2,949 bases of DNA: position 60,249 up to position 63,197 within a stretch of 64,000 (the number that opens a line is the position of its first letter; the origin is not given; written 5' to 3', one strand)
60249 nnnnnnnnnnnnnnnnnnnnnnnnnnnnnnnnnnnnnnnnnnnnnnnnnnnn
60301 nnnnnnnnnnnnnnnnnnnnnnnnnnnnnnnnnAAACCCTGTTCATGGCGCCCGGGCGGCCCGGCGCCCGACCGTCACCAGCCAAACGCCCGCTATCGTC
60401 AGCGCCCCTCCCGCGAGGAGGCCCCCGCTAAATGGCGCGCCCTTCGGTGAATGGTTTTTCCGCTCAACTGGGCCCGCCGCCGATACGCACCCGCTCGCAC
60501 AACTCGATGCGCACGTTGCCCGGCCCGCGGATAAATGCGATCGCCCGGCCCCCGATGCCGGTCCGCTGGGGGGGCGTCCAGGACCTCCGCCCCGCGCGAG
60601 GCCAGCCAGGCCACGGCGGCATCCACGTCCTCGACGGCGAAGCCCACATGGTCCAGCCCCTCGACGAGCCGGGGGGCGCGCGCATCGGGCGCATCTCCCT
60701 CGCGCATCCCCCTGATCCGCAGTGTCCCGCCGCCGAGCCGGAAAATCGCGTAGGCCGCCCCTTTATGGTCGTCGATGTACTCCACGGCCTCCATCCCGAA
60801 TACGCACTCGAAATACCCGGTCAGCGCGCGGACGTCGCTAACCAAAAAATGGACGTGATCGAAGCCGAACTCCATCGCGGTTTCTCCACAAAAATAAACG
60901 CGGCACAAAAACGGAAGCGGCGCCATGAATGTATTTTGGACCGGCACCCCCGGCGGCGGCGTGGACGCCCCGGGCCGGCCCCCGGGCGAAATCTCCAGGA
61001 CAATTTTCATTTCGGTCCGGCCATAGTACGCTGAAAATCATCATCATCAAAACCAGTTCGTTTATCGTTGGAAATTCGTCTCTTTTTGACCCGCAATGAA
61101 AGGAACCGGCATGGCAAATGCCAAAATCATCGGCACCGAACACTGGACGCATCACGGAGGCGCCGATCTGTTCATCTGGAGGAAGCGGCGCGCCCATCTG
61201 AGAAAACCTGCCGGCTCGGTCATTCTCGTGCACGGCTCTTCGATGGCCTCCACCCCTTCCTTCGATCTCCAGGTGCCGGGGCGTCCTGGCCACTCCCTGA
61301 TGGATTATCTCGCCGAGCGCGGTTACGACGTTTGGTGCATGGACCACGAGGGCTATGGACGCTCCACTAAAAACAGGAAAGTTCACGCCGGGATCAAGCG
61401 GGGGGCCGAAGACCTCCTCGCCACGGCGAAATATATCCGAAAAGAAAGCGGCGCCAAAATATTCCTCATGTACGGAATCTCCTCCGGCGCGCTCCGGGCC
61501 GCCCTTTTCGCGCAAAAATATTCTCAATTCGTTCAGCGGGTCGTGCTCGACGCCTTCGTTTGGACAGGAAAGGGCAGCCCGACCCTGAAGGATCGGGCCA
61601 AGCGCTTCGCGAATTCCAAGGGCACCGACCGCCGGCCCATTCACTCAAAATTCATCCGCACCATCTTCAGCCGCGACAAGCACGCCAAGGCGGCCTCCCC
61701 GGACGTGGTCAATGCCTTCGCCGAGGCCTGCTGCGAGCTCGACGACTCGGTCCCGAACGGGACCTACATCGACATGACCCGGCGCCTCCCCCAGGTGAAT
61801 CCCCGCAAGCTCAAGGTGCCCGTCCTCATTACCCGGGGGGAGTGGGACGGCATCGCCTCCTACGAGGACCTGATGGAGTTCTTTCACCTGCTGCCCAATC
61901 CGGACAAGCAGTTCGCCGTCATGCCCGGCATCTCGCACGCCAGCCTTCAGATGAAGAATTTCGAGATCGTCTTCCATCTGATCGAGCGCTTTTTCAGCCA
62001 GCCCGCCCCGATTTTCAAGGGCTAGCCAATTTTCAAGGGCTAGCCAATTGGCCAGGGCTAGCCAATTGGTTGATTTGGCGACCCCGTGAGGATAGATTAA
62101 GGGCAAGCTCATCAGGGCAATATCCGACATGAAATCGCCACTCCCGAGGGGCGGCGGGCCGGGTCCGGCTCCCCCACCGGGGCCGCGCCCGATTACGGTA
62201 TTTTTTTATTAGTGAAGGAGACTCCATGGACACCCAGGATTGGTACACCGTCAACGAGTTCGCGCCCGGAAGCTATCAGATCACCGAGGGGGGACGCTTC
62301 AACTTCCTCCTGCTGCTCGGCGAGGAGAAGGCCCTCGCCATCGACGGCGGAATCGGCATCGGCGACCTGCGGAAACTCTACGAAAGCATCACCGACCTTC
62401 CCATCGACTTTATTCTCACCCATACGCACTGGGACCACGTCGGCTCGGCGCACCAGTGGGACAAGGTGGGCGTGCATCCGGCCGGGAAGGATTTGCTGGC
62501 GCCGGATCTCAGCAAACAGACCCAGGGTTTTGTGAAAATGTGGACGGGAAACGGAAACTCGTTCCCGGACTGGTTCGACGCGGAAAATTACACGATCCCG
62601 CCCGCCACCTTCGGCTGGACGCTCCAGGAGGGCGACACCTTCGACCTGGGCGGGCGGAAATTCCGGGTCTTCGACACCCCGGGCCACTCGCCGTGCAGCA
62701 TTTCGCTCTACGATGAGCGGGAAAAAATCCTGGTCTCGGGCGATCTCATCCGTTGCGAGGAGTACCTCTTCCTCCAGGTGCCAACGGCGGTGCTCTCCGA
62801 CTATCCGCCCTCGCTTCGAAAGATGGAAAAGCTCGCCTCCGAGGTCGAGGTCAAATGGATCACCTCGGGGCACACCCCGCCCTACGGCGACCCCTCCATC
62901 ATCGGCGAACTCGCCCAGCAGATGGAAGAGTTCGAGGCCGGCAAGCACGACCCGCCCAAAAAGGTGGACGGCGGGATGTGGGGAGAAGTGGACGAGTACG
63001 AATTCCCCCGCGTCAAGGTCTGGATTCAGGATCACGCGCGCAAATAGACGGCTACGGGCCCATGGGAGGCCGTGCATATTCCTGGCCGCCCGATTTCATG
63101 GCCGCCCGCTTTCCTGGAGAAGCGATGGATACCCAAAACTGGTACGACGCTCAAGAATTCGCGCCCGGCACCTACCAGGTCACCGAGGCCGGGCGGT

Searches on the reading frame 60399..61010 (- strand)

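Call 63: search_protein_families(library=pfam, proteins=[window:60399-61010:-])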
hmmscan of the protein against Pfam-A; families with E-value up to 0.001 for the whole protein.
window:60399-61010:- (203 aa): 2 families
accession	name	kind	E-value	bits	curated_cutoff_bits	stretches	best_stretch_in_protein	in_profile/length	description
PF00903.31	Glyoxalase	-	1.1e-10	42.3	20.6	1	49-148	1-100/121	Glyoxalase/Bleomycin resistance protein/Dioxygenase superfamily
PF13669.12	Glyoxalase_4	-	1.5e-10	41.7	27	1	51-151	1-101/109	Glyoxalase/Bleomycin resistance protein/Dioxygenase superfamily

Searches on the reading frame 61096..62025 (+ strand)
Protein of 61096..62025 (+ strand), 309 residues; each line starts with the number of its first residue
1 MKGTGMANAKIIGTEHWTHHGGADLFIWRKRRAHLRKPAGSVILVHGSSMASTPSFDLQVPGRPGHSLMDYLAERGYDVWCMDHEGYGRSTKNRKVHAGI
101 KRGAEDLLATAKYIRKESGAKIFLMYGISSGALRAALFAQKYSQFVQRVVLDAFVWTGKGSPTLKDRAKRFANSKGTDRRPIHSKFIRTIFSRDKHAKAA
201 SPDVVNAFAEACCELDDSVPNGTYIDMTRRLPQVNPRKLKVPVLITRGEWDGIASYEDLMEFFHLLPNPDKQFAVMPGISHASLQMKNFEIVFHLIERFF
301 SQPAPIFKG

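Call 63: search_protein_families(library=pfam, proteins=[window:61096-62025:+])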
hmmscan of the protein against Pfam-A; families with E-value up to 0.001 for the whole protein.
window:61096-62025:+ (309 aa): 3 families
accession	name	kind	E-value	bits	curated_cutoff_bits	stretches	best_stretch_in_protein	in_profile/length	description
PF12146.15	Hydrolase_4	-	8.3e-23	81.4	27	1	64-283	20-234/239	Serine aminopeptidase, S33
PF00561.26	Abhydrolase_1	-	9.7e-14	52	25.8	1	42-281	3-238/245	alpha/beta hydrolase fold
PF12697.13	Abhydrolase_6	-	5.4e-07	30.9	26.3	1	42-281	1-204/217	Alpha/beta hydrolase family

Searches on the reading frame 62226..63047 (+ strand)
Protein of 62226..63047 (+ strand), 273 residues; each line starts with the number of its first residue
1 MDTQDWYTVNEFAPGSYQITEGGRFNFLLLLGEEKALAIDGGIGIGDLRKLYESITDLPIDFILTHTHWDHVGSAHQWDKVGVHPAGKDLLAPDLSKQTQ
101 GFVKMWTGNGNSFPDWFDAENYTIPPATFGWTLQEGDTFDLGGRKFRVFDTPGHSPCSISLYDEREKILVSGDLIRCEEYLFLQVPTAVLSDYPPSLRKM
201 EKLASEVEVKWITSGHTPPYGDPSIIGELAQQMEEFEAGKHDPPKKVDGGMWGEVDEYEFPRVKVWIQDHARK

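Call 63: search_protein_families(library=pfam, proteins=[window:62226-63047:+])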
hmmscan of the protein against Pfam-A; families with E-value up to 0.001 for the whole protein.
window:62226-63047:+ (273 aa): 2 families
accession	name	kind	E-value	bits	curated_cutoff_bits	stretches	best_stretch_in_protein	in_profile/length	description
PF00753.33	Lactamase_B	-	2.5e-16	60.6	22.7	1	28-185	9-161/196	Metallo-beta-lactamase superfamily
PF19583.5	ODP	-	0.00013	22.3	27.2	1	33-176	11-138/194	ODP family beta lactamase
